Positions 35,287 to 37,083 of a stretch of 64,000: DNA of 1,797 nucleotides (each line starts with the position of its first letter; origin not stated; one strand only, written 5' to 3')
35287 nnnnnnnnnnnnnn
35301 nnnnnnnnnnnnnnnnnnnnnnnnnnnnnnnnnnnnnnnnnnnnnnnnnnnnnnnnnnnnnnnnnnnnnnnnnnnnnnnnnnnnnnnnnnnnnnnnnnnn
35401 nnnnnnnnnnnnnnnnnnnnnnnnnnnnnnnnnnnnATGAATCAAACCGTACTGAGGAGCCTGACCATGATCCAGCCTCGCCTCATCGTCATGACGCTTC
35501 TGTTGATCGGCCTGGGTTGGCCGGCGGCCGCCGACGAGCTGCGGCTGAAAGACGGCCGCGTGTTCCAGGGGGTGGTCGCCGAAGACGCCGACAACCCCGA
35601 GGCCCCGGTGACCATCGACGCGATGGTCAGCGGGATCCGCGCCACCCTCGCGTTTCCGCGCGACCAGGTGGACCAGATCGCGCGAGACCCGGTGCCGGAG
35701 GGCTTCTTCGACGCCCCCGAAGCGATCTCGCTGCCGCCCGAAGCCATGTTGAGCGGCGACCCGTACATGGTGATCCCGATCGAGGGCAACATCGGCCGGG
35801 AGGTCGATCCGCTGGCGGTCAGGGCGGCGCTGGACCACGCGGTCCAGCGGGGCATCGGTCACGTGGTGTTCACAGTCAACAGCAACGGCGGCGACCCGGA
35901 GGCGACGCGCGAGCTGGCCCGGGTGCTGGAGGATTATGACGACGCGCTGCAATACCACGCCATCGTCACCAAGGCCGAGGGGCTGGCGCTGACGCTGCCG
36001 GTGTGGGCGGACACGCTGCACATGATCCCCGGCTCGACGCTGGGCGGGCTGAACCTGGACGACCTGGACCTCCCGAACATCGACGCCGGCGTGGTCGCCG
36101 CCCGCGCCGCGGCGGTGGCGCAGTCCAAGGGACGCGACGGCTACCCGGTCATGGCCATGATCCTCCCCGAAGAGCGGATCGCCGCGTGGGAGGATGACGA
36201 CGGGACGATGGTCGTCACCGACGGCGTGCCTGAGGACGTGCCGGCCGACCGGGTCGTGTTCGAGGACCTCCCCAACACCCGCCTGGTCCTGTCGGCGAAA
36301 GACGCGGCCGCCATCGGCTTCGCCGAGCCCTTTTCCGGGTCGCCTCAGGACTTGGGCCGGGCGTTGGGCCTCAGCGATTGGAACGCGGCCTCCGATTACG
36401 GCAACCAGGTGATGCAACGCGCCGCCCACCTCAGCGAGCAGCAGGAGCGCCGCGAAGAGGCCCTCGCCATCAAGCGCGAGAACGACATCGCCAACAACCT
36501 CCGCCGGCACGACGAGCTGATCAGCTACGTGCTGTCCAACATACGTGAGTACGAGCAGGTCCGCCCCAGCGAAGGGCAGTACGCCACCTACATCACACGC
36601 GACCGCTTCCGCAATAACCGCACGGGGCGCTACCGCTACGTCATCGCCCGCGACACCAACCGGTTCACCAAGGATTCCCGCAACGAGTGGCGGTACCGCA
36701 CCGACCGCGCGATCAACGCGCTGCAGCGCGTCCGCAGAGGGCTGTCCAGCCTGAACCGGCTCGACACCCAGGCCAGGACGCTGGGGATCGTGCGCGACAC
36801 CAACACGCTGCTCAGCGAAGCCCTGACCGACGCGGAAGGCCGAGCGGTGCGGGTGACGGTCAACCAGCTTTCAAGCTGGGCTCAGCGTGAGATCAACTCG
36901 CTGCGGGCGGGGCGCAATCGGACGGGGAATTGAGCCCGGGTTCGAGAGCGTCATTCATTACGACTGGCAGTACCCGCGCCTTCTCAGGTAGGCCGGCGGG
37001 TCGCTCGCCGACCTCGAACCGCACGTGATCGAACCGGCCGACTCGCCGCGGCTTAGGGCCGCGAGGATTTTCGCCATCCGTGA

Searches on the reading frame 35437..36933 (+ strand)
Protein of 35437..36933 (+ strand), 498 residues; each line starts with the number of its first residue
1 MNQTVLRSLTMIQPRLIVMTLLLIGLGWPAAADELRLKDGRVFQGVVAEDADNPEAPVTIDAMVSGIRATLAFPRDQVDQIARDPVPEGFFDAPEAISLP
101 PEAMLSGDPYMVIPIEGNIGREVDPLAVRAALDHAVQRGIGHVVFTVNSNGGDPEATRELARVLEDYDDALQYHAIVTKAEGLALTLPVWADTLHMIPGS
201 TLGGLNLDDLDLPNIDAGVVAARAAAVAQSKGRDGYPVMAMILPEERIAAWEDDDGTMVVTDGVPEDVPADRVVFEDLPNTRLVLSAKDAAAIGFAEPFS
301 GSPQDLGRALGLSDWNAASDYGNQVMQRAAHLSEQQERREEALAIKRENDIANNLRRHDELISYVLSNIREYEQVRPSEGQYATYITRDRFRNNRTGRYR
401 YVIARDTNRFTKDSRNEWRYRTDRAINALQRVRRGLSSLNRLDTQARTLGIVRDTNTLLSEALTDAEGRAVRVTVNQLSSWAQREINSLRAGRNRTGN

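Call 66: search_protein_families(library=pfam, proteins=[window:35437-36933:+], max_evalue=0.001)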
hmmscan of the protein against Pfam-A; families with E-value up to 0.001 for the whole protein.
window:35437-36933:+ (498 aa): 1 family
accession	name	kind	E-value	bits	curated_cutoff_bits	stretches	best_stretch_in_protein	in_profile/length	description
PF25145.1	NfeD1b_N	-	1.5e-05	25.1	40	1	112-258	4-151/189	NfeD1b, N-terminal domain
